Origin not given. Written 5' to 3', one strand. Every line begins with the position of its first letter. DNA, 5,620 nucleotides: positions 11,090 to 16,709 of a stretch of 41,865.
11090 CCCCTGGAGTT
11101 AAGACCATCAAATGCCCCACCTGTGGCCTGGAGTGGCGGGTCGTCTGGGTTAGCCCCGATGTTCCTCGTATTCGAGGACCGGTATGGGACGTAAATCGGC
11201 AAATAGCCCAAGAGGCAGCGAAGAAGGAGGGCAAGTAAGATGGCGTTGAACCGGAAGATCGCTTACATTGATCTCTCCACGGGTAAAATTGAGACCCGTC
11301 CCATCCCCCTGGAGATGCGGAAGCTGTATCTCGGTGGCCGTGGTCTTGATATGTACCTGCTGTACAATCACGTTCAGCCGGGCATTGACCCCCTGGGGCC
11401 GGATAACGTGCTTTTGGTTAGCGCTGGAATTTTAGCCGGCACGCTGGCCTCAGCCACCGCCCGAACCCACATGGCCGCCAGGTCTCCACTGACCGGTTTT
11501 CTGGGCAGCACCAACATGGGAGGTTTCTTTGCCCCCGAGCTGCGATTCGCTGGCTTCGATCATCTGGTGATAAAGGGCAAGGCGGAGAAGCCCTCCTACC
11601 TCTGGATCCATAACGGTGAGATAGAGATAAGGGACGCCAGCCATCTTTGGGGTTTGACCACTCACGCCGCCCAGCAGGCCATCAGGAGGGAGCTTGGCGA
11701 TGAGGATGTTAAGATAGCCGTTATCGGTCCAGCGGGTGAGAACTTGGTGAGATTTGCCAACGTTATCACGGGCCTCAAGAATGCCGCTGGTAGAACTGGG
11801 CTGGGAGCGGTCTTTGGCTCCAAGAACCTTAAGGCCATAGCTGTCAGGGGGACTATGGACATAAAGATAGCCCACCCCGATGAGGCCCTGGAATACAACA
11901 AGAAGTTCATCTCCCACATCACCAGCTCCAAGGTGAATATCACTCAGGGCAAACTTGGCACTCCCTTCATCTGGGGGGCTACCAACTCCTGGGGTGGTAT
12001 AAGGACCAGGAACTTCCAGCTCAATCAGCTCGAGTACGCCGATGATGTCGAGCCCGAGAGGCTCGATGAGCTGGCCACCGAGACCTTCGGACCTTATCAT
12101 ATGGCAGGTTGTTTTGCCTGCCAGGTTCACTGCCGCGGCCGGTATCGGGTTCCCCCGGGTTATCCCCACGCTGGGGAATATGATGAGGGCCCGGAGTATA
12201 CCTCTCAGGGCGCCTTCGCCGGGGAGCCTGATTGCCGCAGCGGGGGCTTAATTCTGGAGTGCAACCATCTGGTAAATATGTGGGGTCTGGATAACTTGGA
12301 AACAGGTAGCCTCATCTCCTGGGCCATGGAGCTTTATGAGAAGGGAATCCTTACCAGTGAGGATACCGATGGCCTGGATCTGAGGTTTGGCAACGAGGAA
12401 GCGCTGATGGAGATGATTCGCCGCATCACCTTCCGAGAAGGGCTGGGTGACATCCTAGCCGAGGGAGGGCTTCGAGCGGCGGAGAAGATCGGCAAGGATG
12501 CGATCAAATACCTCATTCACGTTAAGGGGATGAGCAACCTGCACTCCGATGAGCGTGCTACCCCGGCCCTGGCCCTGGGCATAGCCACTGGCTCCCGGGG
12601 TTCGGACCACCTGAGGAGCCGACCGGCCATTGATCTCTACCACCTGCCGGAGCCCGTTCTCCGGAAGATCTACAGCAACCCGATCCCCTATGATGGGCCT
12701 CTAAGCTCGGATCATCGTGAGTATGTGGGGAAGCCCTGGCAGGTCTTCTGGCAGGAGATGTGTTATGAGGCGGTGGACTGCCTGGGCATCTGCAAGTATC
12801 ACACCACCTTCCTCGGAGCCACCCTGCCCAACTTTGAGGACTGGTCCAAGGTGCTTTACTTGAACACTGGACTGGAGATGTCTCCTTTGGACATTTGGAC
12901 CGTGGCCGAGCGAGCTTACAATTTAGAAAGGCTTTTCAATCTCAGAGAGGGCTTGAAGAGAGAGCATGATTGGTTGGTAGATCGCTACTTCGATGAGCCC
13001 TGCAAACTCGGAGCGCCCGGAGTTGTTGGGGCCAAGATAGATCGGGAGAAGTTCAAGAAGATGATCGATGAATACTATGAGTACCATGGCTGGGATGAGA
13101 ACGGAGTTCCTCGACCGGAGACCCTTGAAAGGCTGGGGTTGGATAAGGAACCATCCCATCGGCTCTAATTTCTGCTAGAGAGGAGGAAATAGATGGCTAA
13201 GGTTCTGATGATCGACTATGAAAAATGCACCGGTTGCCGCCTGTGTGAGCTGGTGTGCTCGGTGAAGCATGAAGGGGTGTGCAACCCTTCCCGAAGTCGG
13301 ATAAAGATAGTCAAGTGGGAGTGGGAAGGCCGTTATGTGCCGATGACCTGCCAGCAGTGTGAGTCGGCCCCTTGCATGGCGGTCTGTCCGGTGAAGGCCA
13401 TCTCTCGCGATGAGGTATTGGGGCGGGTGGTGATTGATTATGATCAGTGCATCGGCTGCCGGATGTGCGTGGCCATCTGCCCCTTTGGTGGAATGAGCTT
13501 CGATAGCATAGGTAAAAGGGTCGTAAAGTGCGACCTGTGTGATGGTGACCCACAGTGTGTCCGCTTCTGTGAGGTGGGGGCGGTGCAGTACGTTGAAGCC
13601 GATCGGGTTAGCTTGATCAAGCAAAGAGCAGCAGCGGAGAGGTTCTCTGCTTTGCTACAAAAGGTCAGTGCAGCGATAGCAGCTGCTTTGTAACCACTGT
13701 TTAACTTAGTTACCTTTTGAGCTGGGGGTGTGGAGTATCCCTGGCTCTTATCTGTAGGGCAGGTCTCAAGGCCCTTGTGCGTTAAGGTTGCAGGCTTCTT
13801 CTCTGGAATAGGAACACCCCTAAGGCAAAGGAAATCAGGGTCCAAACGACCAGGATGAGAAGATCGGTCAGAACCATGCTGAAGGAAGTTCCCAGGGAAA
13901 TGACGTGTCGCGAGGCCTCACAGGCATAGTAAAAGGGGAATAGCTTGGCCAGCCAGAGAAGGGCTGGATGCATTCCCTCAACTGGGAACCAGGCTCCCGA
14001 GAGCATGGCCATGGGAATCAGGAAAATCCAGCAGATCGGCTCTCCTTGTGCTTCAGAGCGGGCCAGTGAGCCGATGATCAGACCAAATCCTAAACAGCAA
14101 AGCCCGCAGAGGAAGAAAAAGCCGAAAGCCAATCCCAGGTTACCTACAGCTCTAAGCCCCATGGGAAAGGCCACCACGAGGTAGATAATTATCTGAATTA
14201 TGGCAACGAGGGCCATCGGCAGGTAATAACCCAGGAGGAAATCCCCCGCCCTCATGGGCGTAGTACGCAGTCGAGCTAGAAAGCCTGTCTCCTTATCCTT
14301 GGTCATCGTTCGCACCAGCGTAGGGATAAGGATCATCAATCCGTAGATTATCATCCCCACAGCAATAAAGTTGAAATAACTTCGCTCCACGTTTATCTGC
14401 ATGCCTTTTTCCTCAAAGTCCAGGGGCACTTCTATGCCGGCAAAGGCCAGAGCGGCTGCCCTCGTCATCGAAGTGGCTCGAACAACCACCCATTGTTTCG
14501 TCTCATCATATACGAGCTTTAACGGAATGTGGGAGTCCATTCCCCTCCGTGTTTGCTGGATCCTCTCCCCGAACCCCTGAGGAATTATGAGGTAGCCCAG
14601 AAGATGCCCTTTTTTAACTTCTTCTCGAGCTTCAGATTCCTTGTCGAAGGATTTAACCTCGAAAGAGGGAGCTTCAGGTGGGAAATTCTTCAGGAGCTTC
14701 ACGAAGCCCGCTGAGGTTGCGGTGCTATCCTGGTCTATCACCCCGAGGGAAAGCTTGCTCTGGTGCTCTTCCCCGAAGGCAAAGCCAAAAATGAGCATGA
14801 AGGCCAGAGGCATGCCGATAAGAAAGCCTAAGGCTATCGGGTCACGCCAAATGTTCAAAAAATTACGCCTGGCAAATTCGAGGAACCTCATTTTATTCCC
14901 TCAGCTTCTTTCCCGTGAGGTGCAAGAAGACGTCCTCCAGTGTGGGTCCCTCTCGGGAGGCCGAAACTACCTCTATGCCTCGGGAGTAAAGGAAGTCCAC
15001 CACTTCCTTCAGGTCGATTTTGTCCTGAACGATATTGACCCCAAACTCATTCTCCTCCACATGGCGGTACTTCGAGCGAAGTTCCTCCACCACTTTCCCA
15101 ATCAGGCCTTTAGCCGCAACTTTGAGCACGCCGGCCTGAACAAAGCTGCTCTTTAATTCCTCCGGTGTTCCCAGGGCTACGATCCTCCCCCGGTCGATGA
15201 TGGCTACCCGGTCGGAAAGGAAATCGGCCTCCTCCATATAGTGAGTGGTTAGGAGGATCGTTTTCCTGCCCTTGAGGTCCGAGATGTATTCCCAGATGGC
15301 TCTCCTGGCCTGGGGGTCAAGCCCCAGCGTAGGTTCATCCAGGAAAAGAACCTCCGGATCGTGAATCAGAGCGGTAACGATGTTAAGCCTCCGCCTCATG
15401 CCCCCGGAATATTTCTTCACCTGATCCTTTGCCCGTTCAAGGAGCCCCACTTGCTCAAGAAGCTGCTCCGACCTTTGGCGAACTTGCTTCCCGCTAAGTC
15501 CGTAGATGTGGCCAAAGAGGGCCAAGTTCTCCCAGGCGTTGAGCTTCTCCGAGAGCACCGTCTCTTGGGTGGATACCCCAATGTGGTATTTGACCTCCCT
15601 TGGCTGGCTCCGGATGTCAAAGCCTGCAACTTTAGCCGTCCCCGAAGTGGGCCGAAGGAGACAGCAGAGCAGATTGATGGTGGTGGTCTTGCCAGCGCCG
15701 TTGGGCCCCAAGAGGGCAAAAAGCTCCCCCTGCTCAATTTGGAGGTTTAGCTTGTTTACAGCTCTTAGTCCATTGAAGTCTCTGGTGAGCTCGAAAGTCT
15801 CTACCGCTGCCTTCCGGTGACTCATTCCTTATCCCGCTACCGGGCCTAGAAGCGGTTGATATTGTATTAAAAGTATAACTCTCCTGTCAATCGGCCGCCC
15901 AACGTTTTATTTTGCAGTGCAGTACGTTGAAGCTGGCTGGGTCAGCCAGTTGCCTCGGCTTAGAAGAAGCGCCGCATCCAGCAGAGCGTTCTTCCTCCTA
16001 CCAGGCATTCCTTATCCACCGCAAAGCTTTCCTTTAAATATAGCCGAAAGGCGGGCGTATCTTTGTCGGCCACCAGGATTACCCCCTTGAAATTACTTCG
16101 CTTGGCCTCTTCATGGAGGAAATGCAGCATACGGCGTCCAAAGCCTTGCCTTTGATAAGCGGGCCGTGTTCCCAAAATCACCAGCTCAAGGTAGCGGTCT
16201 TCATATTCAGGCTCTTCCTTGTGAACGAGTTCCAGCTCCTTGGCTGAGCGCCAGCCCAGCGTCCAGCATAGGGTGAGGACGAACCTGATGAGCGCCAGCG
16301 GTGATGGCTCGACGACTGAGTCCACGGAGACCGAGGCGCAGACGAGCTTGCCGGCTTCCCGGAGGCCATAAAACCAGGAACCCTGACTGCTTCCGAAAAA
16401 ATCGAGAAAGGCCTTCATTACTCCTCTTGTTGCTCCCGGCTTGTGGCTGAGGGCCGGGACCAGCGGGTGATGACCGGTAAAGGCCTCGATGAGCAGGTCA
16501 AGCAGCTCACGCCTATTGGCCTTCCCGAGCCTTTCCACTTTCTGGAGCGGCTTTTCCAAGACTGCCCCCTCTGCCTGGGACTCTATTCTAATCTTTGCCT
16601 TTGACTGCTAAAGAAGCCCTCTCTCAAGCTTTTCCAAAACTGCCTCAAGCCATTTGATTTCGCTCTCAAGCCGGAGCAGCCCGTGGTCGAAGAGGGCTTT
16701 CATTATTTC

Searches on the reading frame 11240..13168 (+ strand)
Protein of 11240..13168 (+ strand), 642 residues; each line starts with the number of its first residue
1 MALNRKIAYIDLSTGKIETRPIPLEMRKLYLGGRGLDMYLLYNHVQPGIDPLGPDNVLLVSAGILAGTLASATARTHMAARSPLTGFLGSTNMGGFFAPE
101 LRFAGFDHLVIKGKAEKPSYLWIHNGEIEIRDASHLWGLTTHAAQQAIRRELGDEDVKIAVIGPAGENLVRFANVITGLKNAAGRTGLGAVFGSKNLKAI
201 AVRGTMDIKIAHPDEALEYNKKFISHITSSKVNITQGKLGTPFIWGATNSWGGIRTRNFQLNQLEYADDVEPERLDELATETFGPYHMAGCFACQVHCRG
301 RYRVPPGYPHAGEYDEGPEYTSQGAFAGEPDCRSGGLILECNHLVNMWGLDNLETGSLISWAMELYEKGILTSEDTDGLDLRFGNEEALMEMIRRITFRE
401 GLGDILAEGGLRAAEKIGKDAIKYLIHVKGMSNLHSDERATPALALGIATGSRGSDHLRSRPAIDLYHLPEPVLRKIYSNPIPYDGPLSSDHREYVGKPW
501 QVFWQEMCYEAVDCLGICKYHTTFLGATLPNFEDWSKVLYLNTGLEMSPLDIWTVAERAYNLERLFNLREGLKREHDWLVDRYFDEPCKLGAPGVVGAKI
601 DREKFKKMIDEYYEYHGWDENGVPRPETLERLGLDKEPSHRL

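Call 59: search_protein_families(library=pfam, proteins=[window:11240-13168:+], max_evalue=0.00001)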
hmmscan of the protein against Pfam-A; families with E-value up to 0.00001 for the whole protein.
window:11240-13168:+ (642 aa): 2 families
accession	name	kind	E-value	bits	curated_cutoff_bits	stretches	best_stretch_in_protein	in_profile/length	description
PF01314.23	AFOR_C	-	6.7e-103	345.2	27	1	219-634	2-385/385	Aldehyde ferredoxin oxidoreductase, domains 2 & 3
PF02730.20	AFOR_N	-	5e-79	265.1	29.8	1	6-205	2-199/199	Aldehyde ferredoxin oxidoreductase, N-terminal domain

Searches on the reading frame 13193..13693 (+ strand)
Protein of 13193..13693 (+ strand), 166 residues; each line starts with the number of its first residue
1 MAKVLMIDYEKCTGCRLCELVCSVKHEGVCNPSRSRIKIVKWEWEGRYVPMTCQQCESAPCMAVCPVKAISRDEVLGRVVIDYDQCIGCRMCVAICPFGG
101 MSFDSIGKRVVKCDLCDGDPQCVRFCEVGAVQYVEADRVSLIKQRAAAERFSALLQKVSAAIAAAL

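Call 59: search_protein_families(library=pfam, proteins=[window:13193-13693:+], max_evalue=0.00001)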
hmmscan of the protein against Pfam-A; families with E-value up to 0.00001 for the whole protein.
window:13193-13693:+ (166 aa): 10 families
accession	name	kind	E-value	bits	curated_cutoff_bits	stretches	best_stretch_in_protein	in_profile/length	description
PF12838.12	Fer4_7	-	5e-14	52.9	27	1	52-99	1-51/52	4Fe-4S dicluster domain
PF12837.12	Fer4_6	-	9.9e-14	51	25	1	79-99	2-22/24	4Fe-4S binding domain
PF13247.11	Fer4_11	-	1.6e-13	51.1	26.2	1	47-133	4-97/100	4Fe-4S dicluster domain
PF00037.32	Fer4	-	2.7e-12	46.4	21.1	1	79-99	1-21/24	4Fe-4S binding domain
PF13237.11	Fer4_10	-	2.8e-12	46.8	25.5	1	49-97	5-53/53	4Fe-4S dicluster domain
PF12797.12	Fer4_2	-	4.3e-10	39.3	24.5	1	78-98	2-22/22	4Fe-4S binding domain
PF13187.11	Fer4_9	-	1.3e-08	35.1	27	1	53-98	2-49/52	4Fe-4S dicluster domain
PF14697.11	Fer4_21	-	1.4e-08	35.2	35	0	52-98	7-53/59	4Fe-4S dicluster domain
PF25160.1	LdpA_Fe-S-bd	-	7.6e-07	29.3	27.6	1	56-100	5-42/49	LdpA Fe-S cluster-binding domain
PF12800.12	Fer4_4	-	1.8e-06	28.2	24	0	84-99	2-17/17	4Fe-4S binding domain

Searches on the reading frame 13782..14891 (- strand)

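Call 59: search_protein_families(library=pfam, proteins=[window:13782-14891:-], max_evalue=0.00001)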
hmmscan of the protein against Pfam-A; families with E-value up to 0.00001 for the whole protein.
window:13782-14891:- (369 aa): 3 families
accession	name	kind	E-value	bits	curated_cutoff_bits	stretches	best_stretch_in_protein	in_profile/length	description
PF12698.13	ABC2_membrane_3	-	1.4e-46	159.6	31.6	1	23-359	6-346/347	ABC-2 family transporter protein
PF01061.29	ABC2_membrane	-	1e-29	104.1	26.9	1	168-330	51-209/211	ABC-2 type transporter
PF12679.13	ABC2_membrane_2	-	1.5e-11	44.6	27.2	1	7-367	4-283/283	ABC-2 family transporter protein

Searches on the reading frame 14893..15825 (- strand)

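Call 59: search_protein_families(library=pfam, proteins=[window:14893-15825:-], max_evalue=0.00001)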
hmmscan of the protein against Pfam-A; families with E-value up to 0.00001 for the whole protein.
window:14893-15825:- (310 aa): 3 families
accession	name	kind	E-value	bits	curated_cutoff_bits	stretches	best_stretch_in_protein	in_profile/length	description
PF00005.33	ABC_tran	-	3e-32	112.5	25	1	24-166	2-136/137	ABC transporter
PF13304.12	AAA_21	-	1.1e-13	52.4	27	1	138-195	237-298/304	AAA domain, putative AbiEii toxin, Type IV TA system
PF13732.12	DrrA1-3_C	-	1.2e-06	29.5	27.4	1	219-303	1-80/81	ATP-binding protein DrrA1-3-like, C-terminal domain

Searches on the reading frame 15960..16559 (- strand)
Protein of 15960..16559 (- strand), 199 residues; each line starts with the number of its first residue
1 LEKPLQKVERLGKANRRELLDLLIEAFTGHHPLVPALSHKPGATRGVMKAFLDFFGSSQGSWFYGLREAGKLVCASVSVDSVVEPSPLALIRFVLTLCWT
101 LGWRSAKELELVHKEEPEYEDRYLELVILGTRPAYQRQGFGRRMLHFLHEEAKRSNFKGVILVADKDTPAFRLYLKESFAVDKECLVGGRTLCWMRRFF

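Call 59: search_protein_families(library=pfam, proteins=[window:15960-16559:-], max_evalue=0.00001)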
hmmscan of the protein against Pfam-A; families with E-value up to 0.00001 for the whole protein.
window:15960-16559:- (199 aa): 2 families
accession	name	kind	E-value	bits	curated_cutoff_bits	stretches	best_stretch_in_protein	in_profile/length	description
PF00583.31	Acetyltransf_1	-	1.1e-06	29.4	20.7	1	120-176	56-113/116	Acetyltransferase (GNAT) family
PF13508.13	Acetyltransf_7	-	8.3e-06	26.5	27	0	126-177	29-80/84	Acetyltransferase (GNAT) domain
